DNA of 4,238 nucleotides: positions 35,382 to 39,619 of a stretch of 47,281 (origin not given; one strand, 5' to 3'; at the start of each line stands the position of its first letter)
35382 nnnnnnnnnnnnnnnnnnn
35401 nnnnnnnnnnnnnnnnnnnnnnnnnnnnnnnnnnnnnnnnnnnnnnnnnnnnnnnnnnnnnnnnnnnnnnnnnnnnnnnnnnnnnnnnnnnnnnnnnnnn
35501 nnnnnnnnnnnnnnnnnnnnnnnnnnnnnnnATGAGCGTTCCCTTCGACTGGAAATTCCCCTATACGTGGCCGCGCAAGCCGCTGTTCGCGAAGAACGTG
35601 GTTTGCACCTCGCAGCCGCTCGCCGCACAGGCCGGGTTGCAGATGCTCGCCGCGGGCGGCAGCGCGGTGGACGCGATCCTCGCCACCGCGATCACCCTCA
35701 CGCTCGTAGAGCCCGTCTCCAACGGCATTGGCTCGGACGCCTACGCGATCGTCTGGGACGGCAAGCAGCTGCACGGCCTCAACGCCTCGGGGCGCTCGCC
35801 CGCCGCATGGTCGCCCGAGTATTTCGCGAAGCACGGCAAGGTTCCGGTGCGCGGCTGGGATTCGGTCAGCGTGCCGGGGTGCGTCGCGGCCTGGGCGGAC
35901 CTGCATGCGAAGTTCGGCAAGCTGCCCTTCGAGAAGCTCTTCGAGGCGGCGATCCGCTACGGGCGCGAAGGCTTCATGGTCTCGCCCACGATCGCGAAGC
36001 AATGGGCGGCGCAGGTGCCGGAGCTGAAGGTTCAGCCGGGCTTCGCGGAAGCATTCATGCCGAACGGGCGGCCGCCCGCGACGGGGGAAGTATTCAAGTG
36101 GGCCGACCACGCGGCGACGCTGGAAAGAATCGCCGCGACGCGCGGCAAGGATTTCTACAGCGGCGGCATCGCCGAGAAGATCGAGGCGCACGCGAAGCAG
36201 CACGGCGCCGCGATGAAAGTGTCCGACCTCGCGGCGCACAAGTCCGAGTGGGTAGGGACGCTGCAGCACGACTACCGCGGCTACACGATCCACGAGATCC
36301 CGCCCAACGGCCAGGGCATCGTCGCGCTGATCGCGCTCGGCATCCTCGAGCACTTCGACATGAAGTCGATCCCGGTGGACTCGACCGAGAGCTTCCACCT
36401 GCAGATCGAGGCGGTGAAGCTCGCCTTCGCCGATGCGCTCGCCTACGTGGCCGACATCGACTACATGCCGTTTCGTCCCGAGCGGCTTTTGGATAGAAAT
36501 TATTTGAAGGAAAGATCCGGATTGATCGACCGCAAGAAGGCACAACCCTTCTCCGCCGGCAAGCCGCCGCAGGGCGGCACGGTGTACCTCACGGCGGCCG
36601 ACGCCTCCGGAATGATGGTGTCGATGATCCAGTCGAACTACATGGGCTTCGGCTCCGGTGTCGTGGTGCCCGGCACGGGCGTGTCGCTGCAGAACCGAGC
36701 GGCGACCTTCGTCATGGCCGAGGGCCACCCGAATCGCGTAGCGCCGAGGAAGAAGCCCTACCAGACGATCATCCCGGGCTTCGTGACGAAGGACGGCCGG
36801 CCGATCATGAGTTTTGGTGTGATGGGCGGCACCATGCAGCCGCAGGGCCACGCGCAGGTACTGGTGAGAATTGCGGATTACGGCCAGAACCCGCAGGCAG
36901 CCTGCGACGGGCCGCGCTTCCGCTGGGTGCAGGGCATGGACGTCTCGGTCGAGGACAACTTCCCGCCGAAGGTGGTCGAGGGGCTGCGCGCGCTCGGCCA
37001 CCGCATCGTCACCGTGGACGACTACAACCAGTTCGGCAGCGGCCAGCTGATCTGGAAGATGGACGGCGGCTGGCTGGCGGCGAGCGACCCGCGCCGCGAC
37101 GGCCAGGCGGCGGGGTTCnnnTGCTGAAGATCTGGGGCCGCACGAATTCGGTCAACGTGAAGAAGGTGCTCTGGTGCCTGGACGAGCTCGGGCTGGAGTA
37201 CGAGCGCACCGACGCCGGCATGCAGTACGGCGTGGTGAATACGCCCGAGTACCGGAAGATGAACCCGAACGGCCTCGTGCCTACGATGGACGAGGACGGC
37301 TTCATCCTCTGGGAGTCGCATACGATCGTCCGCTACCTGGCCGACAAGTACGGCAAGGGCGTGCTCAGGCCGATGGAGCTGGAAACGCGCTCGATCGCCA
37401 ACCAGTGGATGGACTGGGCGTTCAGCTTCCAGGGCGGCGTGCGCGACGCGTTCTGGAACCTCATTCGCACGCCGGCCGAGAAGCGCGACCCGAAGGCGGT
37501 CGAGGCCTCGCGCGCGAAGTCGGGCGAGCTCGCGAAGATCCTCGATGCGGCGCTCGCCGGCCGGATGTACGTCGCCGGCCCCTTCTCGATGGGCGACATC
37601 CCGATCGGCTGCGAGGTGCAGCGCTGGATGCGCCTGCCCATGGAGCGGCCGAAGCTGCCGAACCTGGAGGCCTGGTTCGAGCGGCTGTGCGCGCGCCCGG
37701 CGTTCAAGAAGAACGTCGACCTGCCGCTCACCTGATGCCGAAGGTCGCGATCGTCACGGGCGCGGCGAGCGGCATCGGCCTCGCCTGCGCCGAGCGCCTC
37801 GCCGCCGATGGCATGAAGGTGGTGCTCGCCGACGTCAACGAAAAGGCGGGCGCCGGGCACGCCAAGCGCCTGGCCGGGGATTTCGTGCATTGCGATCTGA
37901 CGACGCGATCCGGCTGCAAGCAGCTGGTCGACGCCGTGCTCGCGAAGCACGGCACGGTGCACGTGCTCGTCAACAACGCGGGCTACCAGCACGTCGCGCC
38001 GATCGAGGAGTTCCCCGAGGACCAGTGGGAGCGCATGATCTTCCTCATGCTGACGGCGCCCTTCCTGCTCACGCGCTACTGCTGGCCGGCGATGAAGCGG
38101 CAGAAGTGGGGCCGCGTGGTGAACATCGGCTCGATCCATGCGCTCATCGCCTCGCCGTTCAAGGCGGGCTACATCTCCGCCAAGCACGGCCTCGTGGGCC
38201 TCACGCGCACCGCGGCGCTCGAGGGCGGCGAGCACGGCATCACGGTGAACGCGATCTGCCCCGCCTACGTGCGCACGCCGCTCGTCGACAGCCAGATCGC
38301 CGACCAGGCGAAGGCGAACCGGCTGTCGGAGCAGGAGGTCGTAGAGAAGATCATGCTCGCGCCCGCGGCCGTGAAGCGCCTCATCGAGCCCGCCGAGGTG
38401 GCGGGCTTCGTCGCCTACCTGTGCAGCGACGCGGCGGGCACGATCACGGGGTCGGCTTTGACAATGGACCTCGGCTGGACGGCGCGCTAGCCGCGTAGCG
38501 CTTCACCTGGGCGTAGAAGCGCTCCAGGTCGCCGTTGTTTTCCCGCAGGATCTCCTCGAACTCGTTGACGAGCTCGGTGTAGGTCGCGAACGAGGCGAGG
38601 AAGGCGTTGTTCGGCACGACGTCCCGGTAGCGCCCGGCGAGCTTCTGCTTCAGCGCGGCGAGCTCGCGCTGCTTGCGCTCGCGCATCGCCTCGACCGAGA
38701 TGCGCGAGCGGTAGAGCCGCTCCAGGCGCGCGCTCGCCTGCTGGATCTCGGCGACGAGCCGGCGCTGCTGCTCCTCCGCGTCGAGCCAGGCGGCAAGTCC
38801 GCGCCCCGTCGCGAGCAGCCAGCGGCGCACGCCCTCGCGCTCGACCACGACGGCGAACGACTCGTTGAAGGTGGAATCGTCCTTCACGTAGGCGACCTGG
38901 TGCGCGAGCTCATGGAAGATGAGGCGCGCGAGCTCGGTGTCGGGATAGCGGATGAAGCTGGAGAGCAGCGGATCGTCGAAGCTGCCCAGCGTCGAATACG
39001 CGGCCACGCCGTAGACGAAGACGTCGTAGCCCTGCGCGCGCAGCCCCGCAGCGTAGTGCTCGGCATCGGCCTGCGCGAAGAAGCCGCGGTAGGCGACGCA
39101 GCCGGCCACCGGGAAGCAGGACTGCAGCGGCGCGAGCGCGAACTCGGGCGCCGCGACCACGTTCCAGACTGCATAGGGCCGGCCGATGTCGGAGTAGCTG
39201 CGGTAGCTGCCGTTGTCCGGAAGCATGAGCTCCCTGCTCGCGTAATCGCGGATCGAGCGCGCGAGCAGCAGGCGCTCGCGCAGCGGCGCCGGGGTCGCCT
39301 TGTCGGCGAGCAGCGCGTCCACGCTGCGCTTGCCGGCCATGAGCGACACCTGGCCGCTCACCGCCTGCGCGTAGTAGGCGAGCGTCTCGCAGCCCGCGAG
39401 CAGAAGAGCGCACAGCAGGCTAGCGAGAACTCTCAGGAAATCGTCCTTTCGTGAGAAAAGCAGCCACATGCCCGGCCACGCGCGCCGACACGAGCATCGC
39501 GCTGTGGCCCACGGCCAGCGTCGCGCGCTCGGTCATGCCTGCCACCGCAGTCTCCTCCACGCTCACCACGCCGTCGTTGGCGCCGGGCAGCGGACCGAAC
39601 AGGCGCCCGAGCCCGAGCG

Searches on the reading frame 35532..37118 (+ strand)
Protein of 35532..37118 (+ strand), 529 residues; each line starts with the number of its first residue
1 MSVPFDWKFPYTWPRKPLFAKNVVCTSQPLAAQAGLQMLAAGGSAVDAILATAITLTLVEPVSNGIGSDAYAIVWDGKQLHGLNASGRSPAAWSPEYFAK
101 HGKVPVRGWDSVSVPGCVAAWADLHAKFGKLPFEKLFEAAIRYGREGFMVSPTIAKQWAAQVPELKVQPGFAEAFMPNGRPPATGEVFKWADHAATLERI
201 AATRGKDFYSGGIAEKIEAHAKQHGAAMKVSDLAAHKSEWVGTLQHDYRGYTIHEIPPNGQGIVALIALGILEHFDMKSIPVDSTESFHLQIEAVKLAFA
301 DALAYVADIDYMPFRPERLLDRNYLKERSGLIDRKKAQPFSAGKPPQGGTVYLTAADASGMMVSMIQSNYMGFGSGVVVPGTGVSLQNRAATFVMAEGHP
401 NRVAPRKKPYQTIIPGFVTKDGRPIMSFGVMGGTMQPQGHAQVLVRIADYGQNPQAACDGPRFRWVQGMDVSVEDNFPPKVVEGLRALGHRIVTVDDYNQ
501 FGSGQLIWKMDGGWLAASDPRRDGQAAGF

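Call 25: find_related_loci(query=window:35532-37118:+, collection=genome_contigs, flank=10000)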
Query window:35532-37118:+ (529 aa) in genome_contigs; peptide patterns used: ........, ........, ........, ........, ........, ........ (x = any residue, [..] = any of these).
600 stretches matched a pattern (row limit reached: there are more); 577 encode a relative of the query (tblastn E <= 1e-3); the best 80 are kept; 80 distinct loci.
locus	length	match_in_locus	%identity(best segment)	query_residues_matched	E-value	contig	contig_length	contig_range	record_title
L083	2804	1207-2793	91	1-529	0e+0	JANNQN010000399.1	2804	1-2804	MAG: Planctomycetia bacterium isolate SOY_31_metabat_442_sub SOY_31_k141_2157171, whole genome shotgun sequence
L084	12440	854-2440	91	1-529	0e+0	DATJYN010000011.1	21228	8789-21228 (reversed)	MAG TPA_asm: Burkholderiales bacterium isolate SMAG_U15153 k141_2686878, whole genome shotgun sequence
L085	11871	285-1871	89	1-529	0e+0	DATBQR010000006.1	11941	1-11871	MAG TPA_asm: Burkholderiales bacterium isolate SMAG_U4108 k141_1152805, whole genome shotgun sequence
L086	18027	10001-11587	89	1-529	0e+0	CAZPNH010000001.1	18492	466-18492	MAG TPA_asm: uncultured Bordetella sp. isolate binchicken_co54_428 genome assembly, contig: NODE_5336_length_18492_cov_6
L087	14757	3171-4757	88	1-529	0e+0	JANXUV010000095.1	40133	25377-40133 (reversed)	MAG: Betaproteobacteria bacterium isolate 340R_metabat_179 340R_k141_76424, whole genome shotgun sequence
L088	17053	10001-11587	86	1-529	0e+0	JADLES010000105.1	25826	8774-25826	MAG: Burkholderiales bacterium isolate SJ335 c_000000358849, whole genome shotgun sequence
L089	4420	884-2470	84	1-529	0e+0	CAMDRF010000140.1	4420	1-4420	MAG: Nitrosovibrio sp. Nv4 isolate TH-11nov19-59 genome assembly, contig: TH-11nov19-C49052, whole genome shotgun sequen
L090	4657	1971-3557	84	1-529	0e+0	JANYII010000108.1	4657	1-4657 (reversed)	MAG: Betaproteobacteria bacterium isolate GL140_2_metabinner_39 GL140_2_k141_2010705, whole genome shotgun sequence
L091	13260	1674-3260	83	1-529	0e+0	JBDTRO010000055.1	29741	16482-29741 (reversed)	MAG: Betaproteobacteria bacterium isolate cluster3_bin.249 NODE_4677_length_29741_cov_7.844506, whole genome shotgun seq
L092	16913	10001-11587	82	1-529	0e+0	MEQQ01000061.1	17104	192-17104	MAG: Betaproteobacteria bacterium RBG_16_66_20 RBG_16_scaffold_25328, whole genome shotgun sequence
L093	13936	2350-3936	81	1-529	0e+0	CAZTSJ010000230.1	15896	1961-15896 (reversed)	MAG TPA_asm: uncultured Bordetella sp. isolate binchicken_co165_140 genome assembly, contig: k141_73046, whole genome sh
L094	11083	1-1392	89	66-529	0e+0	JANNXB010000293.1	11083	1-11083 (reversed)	MAG: Betaproteobacteria bacterium isolate VAR_34_metabat_274 VAR_34_k141_2515416, whole genome shotgun sequence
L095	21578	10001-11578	79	4-529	0e+0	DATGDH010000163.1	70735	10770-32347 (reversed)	MAG TPA_asm: Burkholderiales bacterium isolate SMAG_U9669 k141_504987, whole genome shotgun sequence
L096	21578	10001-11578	78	4-529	0e+0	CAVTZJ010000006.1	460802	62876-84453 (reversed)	MAG: uncultured proteobacterium isolate MFD04428.bin.1.4 genome assembly, contig: contig_82882, whole genome shotgun seq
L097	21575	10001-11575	78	5-529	0e+0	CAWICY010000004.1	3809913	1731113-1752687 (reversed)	MAG: uncultured proteobacterium isolate MFD00822.bin.1.211 genome assembly, contig: contig_20852, whole genome shotgun s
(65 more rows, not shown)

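Call 74: search_protein_families(library=pfam, proteins=[L086:7037-9208:-, L086:9205-9561:-], max_evalue=0.001)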
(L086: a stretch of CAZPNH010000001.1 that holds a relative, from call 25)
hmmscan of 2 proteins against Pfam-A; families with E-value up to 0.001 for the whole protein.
L086:7037-9208:- (723 aa): 2 families
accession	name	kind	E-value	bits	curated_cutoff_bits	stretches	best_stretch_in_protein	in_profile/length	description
PF20256.3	MoCoBD_2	-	3e-34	119.2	27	2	591-672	199-283/283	Molybdopterin cofactor-binding domain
PF02738.23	MoCoBD_1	-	3.2e-30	105.5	27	1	311-552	10-242/244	Molybdopterin cofactor-binding domain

L086:9205-9561:- (118 aa): 0 families

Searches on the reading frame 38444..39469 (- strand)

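Call 31: search_protein_families(library=pfam, proteins=[window:38444-39469:-], max_evalue=0.001)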
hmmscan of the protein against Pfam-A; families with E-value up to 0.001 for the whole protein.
window:38444-39469:- (341 aa): 1 family
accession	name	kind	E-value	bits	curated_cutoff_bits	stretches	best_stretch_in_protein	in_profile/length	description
PF10023.15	Aminopep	-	3.3e-105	352.4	25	1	31-333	1-318/322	Putative aminopeptidase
